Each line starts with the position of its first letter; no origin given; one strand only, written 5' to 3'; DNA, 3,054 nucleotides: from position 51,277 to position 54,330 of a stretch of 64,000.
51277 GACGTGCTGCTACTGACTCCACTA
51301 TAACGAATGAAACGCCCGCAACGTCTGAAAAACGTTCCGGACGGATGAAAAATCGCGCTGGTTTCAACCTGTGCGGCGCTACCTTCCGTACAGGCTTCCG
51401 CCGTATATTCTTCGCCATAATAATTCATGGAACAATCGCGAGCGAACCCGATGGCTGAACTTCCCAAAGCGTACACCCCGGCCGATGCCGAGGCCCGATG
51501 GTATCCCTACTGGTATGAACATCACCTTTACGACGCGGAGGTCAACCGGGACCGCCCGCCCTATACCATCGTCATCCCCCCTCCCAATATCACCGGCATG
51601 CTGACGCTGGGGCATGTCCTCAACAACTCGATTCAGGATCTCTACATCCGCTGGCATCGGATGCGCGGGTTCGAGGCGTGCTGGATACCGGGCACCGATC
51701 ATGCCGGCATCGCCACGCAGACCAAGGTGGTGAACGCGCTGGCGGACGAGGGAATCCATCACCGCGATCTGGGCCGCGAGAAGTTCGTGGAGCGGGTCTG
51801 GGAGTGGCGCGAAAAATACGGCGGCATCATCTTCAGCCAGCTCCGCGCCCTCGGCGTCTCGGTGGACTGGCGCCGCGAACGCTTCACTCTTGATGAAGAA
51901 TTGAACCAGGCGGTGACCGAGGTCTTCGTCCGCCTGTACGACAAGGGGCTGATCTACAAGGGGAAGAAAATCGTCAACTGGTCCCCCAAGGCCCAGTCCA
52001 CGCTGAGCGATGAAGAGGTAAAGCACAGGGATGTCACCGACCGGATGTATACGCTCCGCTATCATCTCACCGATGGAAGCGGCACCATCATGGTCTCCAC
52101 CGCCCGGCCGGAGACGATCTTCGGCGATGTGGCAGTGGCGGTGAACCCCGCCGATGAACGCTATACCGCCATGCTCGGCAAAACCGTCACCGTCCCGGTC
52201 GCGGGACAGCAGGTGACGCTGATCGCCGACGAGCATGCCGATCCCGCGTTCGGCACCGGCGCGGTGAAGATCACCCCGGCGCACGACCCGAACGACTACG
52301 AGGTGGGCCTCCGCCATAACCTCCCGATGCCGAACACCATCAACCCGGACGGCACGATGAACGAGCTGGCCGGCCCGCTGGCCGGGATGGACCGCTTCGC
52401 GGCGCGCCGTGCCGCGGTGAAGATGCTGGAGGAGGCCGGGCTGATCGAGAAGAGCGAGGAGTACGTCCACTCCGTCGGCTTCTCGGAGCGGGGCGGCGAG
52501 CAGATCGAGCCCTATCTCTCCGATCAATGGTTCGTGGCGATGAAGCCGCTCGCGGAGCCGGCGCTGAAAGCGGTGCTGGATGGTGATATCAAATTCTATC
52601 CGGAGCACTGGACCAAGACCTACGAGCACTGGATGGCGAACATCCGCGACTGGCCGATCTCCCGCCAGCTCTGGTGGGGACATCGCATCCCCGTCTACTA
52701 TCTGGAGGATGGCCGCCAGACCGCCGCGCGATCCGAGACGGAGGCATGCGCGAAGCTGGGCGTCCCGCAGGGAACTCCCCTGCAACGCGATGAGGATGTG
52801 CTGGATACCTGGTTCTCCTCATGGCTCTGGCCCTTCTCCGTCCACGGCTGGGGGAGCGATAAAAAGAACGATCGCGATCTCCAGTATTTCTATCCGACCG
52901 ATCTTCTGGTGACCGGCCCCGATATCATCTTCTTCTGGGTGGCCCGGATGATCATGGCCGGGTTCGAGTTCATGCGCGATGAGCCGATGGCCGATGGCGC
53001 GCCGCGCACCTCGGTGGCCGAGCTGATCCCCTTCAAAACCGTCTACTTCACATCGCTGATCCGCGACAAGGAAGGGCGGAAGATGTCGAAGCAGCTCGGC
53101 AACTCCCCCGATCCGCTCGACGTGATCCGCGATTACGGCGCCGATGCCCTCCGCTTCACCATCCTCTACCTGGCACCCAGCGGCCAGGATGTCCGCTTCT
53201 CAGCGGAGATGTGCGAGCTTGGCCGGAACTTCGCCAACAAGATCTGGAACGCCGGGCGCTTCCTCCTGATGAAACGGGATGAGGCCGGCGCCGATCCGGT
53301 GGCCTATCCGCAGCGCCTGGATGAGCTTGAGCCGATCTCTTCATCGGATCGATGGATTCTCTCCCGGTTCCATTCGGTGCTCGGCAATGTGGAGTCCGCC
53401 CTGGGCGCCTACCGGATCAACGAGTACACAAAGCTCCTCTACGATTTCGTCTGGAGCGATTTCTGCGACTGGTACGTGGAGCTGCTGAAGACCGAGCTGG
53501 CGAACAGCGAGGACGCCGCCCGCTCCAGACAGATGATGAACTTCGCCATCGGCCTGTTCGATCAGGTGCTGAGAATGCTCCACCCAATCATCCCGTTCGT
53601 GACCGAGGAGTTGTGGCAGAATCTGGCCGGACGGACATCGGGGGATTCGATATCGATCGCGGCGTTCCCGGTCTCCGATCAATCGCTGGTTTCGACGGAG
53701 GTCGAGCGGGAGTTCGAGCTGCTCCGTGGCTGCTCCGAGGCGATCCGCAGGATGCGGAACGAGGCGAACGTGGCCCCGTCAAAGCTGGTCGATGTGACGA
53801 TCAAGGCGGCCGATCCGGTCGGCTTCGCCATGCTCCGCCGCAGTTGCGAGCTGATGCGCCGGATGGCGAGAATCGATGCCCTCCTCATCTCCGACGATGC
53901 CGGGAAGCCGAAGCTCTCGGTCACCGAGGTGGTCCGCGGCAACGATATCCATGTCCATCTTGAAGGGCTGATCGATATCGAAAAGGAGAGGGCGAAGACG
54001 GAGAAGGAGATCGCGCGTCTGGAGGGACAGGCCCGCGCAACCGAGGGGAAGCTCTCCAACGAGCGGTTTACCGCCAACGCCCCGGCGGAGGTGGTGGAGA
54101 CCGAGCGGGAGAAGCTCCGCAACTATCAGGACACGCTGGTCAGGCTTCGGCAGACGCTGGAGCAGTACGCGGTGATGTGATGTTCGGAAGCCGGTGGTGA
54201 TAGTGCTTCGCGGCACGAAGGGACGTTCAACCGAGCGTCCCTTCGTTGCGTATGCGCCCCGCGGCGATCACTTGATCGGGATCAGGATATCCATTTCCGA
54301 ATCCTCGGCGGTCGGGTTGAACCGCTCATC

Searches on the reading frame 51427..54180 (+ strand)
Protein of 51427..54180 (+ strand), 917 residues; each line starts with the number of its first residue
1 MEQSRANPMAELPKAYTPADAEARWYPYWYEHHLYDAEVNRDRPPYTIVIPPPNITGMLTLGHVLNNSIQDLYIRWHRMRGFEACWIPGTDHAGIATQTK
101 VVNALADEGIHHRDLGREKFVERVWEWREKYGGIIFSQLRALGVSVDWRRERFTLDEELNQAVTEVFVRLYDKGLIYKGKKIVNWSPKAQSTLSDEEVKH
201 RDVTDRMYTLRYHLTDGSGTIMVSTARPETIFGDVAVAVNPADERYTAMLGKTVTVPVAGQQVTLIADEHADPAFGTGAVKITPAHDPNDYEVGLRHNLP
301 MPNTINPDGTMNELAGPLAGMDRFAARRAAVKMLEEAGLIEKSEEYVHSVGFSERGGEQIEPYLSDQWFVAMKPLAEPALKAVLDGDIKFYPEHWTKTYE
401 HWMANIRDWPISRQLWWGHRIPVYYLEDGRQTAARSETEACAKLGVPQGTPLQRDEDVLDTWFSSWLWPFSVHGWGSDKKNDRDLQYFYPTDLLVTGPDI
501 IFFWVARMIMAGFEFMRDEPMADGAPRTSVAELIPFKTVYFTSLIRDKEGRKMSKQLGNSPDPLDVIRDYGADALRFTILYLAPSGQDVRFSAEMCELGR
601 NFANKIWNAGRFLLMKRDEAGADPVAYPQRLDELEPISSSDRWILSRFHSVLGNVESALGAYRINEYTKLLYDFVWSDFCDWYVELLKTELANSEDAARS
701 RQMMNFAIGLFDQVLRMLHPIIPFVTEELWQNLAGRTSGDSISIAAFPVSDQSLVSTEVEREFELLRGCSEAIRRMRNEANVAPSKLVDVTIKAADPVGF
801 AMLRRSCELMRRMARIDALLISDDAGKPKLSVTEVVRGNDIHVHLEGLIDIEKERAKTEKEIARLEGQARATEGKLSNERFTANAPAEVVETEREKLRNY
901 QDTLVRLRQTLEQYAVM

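Call 22: search_protein_families(library=pfam, proteins=[window:51427-54180:+], max_evalue=0.001)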
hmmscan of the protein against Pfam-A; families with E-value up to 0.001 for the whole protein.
window:51427-54180:+ (917 aa): 5 families
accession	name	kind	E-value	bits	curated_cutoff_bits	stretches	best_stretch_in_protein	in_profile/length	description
PF00133.28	tRNA-synt_1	-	3e-132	441.8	22.7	1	25-592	2-414/414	tRNA synthetases class I (I, L, M and V)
PF08264.19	Anticodon_1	-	2.9e-36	125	25.1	1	641-791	1-147/148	Anticodon-binding domain of tRNA ligase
PF09334.17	tRNA-synt_1g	-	5.6e-18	65.3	20.1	1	53-199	8-136/391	tRNA synthetases class I (M)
PF10458.14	Val_tRNA-synt_C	-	1.1e-16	61.3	25.9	1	850-913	1-64/66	Valyl tRNA synthetase tRNA binding arm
PF13603.12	tRNA-synt_1_2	-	5.1e-07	29.8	25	1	250-312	85-147/185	Leucyl-tRNA synthetase, editing domain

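Call 23: find_encoding_contigs(protein=window:51427-54180:+, flank=2000, max_places=4)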
Protein window:51427-54180:+ (917 aa): no gene with exactly this product is on record in the collection.

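Call 24: find_homologous_proteins(query=window:51427-54180:+, max_evalue=1e-50)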
Query window:51427-54180:+ (917 aa): 8000 proteins with E <= 1e-50 among 8000 candidates; the best 120 are listed.
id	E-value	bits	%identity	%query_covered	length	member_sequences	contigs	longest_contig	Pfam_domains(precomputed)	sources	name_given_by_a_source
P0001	0.0e+0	1898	96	92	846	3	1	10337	PF09334.18,PF08264.20,PF13603.13,PF00133.29,PF10458.15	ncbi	ncbi:MAG: valine--tRNA ligase, partial [Candidatus Kapaibacterium sp.]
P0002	0.0e+0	1740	81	99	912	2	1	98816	PF09334.18,PF08264.20,PF13603.13,PF00133.29,PF10458.15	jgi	-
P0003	0.0e+0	1738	81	99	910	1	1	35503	PF09334.18,PF08264.20,PF13603.13,PF00133.29,PF10458.15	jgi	jgi:valyl-tRNA synthetase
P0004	0.0e+0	1684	78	99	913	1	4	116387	PF09334.18,PF08264.20,PF13603.13,PF00133.29,PF10458.15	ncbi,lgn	-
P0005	0.0e+0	1664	77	99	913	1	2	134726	PF09334.18,PF08264.20,PF13603.13,PF00133.29,PF10458.15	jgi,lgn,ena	-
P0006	0.0e+0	1651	76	99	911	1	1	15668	PF09334.18,PF08264.20,PF13603.13,PF00133.29,PF10458.15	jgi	jgi:valyl-tRNA synthetase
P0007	0.0e+0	1638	76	99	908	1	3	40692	PF09334.18,PF08264.20,PF13603.13,PF00133.29,PF10458.15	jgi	-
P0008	0.0e+0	1632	75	99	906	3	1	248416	PF09334.18,PF08264.20,PF13603.13,PF00133.29,PF10458.15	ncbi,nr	ncbi:MAG: valine--tRNA ligase [Bacteroidetes bacterium]|nr:valine--tRNA ligase [Bacteroidota bacteri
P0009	0.0e+0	1620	75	99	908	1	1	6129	PF09334.18,PF08264.20,PF13603.13,PF00133.29,PF10458.15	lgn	-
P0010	0.0e+0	1619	75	99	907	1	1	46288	PF09334.18,PF08264.20,PF13603.13,PF00133.29,PF10458.15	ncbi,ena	-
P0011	0.0e+0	1617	75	99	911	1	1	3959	PF09334.18,PF08264.20,PF13603.13,PF00133.29,PF10458.15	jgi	jgi:valyl-tRNA synthetase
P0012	0.0e+0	1614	76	99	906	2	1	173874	PF09334.18,PF08264.20,PF13603.13,PF00133.29,PF10458.15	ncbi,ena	-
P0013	0.0e+0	1588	74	99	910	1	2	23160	PF09334.18,PF08264.20,PF13603.13,PF00133.29,PF10458.15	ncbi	-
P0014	0.0e+0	1572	73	99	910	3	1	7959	PF09334.18,PF08264.20,PF13603.13,PF00133.29,PF10458.15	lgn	-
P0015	0.0e+0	1560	72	98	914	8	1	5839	PF09334.18,PF08264.20,PF13603.13,PF00133.29,PF10458.15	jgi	jgi:valyl-tRNA synthetase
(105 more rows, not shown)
